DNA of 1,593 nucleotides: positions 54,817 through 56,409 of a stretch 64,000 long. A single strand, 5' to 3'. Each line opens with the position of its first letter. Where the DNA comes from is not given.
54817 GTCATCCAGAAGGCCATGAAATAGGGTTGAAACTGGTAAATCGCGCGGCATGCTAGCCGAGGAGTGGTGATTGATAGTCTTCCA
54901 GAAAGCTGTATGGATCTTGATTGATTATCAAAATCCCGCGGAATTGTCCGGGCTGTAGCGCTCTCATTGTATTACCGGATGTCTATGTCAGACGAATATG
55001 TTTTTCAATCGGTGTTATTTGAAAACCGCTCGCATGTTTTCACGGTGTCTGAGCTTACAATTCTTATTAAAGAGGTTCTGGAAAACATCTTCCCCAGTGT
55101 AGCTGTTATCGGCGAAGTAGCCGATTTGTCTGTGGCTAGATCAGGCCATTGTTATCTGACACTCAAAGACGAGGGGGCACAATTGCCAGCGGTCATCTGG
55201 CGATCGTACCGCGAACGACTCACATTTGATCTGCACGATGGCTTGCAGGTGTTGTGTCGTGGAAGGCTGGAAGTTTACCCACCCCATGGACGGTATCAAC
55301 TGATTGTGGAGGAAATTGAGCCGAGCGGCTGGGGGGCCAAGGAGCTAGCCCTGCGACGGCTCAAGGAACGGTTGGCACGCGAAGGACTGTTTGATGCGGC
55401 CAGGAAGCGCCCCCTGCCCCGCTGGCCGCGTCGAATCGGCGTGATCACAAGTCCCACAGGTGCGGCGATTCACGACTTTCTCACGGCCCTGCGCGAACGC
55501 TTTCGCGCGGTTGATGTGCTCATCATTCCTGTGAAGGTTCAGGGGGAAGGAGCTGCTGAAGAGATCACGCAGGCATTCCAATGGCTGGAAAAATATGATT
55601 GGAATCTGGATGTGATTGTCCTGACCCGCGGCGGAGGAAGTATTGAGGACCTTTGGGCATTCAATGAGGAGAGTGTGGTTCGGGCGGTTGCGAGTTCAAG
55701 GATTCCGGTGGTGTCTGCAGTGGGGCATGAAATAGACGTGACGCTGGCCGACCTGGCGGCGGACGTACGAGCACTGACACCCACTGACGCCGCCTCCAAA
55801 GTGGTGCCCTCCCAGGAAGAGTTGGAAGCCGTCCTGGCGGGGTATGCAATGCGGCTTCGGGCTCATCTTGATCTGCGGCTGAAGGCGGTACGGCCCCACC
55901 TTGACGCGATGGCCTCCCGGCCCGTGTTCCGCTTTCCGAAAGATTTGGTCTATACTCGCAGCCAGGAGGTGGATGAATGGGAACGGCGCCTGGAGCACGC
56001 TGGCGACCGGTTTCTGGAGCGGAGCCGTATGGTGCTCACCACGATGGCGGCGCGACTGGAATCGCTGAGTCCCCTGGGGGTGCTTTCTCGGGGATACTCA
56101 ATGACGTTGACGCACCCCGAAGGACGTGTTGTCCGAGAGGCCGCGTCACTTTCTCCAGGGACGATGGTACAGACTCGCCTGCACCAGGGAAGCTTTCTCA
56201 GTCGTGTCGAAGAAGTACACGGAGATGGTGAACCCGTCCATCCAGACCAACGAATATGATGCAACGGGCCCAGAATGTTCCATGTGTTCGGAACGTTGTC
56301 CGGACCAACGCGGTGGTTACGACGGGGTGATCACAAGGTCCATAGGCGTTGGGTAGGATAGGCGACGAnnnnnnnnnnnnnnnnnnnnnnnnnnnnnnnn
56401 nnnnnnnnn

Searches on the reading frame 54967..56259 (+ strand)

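Call 20: search_protein_families(library=pfam, proteins=[window:54967-56259:+], max_evalue=0.001)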
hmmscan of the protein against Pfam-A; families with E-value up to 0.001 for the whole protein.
window:54967-56259:+ (430 aa): 3 families
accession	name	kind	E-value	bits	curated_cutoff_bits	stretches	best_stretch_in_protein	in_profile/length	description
PF02601.20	Exonuc_VII_L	-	1.2e-89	301.4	35.9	2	141-361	1-218/315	Exonuclease VII, large subunit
PF13742.12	tRNA_anti_2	-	1e-29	103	27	1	25-118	1-95/95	OB-fold nucleic acid binding domain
PF01336.31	tRNA_anti-codon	-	1.2e-10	41.6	27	1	45-119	1-74/75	OB-fold nucleic acid binding domain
